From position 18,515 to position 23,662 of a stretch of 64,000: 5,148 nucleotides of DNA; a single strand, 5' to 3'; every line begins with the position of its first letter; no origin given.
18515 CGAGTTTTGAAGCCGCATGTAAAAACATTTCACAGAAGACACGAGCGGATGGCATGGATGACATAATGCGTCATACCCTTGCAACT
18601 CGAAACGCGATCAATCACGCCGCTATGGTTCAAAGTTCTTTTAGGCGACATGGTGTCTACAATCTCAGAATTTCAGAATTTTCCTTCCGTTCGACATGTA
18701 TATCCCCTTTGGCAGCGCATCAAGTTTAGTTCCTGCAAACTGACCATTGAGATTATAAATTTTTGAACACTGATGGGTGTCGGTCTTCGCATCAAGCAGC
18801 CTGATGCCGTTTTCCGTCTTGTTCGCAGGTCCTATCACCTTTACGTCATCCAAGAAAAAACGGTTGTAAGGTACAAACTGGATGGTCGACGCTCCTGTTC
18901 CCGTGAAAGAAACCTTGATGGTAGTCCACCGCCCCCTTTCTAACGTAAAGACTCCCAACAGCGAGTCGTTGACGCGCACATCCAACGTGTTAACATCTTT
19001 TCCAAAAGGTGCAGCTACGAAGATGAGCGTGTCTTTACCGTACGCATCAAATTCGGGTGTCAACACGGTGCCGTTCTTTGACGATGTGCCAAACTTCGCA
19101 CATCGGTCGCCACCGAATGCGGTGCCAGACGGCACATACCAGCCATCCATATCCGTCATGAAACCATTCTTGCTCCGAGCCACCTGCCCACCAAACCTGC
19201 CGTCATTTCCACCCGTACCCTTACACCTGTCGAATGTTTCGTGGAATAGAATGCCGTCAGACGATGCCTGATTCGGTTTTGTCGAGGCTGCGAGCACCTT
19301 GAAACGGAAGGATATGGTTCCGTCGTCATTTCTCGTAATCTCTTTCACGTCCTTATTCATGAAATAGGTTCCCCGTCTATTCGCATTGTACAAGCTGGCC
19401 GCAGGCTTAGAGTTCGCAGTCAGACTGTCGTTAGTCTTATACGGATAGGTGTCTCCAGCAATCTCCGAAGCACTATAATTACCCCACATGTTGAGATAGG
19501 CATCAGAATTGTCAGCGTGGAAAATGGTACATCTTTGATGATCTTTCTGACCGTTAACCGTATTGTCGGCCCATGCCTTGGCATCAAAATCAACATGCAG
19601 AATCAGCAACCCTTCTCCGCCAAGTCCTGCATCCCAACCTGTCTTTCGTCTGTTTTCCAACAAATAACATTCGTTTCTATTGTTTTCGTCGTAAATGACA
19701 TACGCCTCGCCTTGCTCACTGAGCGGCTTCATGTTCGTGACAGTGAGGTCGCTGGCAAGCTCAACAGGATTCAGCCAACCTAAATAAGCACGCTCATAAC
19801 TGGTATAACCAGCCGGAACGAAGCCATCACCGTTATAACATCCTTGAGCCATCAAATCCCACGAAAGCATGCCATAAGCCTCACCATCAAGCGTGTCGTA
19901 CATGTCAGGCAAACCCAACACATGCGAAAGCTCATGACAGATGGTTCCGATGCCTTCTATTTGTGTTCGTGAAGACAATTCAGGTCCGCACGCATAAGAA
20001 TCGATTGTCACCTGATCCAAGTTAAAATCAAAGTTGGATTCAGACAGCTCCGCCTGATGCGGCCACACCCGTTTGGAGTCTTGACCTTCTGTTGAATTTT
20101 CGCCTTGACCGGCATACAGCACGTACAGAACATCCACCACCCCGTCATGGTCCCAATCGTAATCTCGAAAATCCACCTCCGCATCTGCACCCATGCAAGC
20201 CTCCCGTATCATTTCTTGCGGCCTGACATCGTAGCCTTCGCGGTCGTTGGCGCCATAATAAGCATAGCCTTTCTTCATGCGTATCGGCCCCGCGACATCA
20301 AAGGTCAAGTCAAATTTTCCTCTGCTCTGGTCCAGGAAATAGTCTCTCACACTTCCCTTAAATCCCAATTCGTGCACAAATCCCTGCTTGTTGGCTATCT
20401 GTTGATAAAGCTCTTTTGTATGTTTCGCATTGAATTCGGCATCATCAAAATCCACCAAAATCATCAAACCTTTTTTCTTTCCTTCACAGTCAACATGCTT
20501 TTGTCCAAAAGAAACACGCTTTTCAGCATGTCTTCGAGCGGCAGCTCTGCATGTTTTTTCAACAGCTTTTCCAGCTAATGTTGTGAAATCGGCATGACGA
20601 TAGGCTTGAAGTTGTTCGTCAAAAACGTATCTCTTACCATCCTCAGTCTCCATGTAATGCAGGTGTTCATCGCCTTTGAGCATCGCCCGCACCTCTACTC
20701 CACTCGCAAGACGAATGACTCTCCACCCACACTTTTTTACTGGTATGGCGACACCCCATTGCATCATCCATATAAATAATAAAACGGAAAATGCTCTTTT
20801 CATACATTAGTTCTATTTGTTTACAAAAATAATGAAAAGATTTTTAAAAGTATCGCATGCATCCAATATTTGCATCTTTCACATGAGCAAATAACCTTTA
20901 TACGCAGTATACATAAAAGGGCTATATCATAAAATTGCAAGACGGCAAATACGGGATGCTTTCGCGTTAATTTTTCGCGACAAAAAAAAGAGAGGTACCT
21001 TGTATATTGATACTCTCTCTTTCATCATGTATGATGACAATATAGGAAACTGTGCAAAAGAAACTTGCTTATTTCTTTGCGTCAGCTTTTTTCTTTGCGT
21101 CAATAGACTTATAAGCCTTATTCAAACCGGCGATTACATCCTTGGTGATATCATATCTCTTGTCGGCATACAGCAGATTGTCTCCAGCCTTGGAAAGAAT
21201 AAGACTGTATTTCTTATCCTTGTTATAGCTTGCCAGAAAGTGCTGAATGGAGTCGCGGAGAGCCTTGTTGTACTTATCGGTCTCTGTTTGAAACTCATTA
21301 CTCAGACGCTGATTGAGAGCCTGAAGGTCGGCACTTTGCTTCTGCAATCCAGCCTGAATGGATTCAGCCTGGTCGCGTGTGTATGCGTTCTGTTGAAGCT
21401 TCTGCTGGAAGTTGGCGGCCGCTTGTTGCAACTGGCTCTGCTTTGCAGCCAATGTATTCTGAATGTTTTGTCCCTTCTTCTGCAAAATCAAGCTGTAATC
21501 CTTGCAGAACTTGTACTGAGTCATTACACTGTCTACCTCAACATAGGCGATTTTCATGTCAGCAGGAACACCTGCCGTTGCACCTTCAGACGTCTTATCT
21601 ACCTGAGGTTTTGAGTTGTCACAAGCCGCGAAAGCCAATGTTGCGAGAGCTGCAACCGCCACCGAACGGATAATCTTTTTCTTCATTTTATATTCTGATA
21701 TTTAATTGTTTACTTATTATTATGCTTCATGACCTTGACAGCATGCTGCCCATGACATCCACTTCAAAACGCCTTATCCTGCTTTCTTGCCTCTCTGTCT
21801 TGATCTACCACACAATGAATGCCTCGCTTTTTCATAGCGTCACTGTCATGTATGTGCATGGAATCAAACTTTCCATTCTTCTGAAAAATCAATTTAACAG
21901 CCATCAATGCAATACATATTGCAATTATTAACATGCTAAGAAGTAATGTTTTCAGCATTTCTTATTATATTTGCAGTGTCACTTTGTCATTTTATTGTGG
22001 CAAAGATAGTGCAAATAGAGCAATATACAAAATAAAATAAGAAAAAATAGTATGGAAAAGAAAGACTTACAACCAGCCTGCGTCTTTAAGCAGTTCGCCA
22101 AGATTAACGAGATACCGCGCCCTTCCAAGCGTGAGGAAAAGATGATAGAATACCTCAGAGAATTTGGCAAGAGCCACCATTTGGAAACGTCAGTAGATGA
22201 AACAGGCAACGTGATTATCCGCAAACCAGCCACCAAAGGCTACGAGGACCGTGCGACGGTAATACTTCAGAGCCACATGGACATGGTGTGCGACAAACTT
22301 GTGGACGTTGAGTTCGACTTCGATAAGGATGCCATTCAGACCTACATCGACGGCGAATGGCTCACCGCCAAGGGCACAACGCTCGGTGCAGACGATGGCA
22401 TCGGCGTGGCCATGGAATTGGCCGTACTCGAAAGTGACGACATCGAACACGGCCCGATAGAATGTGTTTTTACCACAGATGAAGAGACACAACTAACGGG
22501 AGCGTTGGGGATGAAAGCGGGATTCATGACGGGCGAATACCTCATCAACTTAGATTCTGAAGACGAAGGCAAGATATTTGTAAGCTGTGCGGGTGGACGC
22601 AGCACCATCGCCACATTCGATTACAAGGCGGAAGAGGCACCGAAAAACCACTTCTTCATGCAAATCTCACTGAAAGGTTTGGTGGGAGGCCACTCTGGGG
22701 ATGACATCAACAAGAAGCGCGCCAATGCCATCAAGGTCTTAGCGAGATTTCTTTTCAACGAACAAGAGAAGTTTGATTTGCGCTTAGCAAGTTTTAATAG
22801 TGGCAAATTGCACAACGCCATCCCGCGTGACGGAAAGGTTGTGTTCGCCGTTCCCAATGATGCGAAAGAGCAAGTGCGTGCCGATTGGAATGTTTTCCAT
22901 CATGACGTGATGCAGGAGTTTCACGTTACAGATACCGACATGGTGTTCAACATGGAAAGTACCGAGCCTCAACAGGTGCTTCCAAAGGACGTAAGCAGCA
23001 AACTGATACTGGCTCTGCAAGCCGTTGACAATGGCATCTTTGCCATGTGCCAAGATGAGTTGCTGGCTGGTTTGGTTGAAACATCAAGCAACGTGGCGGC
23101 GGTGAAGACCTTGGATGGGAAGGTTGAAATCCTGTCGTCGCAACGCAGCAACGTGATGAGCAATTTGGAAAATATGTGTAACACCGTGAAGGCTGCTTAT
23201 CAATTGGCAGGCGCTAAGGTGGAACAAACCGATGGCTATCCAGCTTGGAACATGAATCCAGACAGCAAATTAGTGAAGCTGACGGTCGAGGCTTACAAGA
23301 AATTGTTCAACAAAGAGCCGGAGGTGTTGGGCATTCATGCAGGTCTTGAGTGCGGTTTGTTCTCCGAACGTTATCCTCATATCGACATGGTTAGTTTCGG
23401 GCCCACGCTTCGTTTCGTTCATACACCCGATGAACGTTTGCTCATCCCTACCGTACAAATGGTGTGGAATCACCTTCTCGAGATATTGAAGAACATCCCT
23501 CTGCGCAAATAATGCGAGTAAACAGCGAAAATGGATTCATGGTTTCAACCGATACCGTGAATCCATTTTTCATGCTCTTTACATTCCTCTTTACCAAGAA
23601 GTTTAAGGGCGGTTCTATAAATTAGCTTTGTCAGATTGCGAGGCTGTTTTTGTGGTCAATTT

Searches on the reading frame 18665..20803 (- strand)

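Call 54: search_protein_families(library=pfam, proteins=[window:18665-20803:-], max_evalue=0.00001)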
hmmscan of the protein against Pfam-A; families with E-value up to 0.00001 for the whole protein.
window:18665-20803:- (712 aa): 1 family
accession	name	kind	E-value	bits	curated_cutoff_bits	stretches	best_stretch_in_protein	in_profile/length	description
PF05547.17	Peptidase_M6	-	4.4e-18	66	22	1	124-341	40-285/294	Immune inhibitor A peptidase M6, catalytic domain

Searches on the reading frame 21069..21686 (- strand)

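Call 54: search_protein_families(library=pfam, proteins=[window:21069-21686:-], max_evalue=0.00001)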
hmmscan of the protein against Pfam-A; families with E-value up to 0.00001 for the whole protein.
window:21069-21686:- (205 aa): 1 family
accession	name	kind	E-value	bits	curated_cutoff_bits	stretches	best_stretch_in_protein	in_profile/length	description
PF03938.19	OmpH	-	1e-25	91.1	32.4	1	45-188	1-141/141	Outer membrane protein (OmpH-like)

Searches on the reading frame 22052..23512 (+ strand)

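Call 54: search_protein_families(library=pfam, proteins=[window:22052-23512:+], max_evalue=0.00001)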
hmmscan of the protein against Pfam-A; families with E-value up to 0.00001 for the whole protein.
window:22052-23512:+ (486 aa): 2 families
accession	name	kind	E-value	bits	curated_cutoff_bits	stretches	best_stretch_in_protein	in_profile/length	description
PF01546.33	Peptidase_M20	-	4e-14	53.4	24.6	1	71-473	1-198/206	Peptidase family M20/M25/M40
PF07687.19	M20_dimer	-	7.6e-06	26.3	21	0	206-277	2-90/107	Peptidase dimerisation domain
